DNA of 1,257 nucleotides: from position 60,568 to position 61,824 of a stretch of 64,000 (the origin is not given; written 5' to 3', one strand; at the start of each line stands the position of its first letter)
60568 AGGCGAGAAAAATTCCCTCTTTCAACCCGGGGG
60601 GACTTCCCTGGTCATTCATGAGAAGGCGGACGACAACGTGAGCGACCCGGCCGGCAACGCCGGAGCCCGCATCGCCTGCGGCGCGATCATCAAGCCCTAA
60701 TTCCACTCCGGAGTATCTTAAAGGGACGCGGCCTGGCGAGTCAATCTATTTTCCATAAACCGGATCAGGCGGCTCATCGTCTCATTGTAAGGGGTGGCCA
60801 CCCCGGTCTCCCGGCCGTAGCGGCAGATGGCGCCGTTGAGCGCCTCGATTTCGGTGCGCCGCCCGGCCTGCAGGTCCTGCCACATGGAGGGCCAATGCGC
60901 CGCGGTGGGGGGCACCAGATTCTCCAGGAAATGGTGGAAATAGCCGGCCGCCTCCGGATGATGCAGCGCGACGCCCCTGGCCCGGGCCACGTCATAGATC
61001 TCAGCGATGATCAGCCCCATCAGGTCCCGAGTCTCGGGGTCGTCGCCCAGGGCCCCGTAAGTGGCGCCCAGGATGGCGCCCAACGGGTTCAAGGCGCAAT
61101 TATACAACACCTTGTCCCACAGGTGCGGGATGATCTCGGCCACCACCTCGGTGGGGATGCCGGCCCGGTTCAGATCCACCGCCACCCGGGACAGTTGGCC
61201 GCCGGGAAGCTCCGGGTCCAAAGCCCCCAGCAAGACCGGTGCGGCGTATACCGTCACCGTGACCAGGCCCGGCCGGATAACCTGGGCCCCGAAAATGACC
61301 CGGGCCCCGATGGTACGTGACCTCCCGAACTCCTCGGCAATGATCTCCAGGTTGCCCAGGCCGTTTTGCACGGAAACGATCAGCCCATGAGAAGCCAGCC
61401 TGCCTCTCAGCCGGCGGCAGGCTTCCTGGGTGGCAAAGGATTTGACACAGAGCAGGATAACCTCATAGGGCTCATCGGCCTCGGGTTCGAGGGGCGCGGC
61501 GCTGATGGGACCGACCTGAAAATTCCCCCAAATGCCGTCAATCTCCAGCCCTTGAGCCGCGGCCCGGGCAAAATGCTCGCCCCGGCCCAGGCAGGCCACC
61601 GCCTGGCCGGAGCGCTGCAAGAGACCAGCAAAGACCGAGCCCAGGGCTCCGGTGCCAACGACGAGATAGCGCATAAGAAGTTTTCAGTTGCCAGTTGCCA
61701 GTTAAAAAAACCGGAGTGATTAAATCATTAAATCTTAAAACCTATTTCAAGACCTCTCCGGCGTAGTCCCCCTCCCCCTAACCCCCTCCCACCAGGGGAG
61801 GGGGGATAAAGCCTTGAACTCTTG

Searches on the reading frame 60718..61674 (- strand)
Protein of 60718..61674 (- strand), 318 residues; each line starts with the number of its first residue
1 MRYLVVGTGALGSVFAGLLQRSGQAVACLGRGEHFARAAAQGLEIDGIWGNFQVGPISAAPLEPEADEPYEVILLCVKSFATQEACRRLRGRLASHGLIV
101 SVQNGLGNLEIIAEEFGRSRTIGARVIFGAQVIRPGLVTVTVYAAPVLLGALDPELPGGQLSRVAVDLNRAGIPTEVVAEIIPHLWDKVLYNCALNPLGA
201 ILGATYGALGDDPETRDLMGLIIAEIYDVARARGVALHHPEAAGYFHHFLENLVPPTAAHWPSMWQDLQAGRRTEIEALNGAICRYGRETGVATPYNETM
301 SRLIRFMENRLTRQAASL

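Call 96: search_protein_families(library=pfam, proteins=[window:60718-61674:-], max_evalue=0.00001)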
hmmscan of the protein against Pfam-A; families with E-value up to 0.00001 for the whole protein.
window:60718-61674:- (318 aa): 2 families
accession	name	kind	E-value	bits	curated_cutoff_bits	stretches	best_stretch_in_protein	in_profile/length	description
PF08546.17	ApbA_C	-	2.3e-35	122.1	22.7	1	181-308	2-125/125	Ketopantoate reductase PanE/ApbA C terminal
PF02558.23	ApbA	-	6.1e-30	104.3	22.2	1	4-151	2-147/150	Ketopantoate reductase PanE/ApbA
